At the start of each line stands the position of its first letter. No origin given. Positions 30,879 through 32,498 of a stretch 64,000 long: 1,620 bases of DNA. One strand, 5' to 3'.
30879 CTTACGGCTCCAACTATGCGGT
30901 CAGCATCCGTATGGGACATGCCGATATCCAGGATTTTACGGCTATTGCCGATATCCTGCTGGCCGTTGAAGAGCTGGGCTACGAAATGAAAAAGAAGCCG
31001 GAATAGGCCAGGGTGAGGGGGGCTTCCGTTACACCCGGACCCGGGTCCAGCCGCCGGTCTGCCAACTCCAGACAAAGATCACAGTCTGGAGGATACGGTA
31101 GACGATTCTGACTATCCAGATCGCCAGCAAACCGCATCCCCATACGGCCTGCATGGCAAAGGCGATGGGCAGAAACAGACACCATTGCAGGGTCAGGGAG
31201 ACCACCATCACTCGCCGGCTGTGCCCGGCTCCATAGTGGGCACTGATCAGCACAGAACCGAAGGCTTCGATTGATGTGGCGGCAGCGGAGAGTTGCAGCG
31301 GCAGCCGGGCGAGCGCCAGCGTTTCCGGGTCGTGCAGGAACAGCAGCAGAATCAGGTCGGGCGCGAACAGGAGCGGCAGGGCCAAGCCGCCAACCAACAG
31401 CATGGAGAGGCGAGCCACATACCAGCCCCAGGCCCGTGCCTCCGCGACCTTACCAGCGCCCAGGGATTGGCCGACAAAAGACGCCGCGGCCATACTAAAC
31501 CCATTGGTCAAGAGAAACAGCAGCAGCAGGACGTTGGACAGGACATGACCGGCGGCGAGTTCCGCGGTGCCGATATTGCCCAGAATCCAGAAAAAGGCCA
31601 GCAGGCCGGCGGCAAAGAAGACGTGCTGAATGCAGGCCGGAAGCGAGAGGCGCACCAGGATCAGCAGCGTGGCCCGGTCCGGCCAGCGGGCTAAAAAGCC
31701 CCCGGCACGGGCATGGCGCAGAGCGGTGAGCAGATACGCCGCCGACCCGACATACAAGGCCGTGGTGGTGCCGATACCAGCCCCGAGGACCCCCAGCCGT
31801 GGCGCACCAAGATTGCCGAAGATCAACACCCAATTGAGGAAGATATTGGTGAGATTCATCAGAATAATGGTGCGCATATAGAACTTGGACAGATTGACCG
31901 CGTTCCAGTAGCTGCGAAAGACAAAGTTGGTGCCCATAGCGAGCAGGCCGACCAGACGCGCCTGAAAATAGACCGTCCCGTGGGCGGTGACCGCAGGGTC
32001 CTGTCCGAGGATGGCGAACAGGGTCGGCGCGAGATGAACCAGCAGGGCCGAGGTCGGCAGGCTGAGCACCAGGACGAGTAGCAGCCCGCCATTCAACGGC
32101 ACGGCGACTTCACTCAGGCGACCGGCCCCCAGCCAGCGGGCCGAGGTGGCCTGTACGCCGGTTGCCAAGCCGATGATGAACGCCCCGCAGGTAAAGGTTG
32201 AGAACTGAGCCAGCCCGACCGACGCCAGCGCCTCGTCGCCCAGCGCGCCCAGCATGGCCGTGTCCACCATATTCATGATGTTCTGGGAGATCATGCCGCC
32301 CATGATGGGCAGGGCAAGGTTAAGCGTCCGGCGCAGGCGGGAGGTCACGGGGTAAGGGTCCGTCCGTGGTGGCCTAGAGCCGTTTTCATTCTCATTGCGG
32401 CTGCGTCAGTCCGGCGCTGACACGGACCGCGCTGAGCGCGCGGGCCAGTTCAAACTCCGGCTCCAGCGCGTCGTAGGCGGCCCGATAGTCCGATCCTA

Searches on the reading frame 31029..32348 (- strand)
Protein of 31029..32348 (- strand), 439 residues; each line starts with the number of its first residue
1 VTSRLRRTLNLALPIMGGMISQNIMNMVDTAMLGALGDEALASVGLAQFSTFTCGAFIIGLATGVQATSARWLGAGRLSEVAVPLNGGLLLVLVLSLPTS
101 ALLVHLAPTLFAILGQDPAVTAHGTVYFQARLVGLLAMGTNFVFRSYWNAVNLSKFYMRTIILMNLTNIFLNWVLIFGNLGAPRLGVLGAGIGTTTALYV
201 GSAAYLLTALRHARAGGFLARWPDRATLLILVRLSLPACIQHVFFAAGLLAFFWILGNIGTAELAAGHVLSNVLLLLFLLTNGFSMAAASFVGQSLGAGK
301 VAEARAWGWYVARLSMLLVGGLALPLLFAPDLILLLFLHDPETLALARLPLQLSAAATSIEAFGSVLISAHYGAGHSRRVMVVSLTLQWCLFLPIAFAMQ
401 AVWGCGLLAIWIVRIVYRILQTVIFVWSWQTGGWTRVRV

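Call 3: search_protein_families(library=pfam, proteins=[window:31029-32348:-], max_evalue=1)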
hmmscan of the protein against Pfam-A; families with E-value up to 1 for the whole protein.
window:31029-32348:- (439 aa): 1 family
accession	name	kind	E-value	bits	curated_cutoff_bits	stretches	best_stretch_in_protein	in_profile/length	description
PF01554.23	MatE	-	4.7e-40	137.4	24.9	2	14-174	1-161/161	MatE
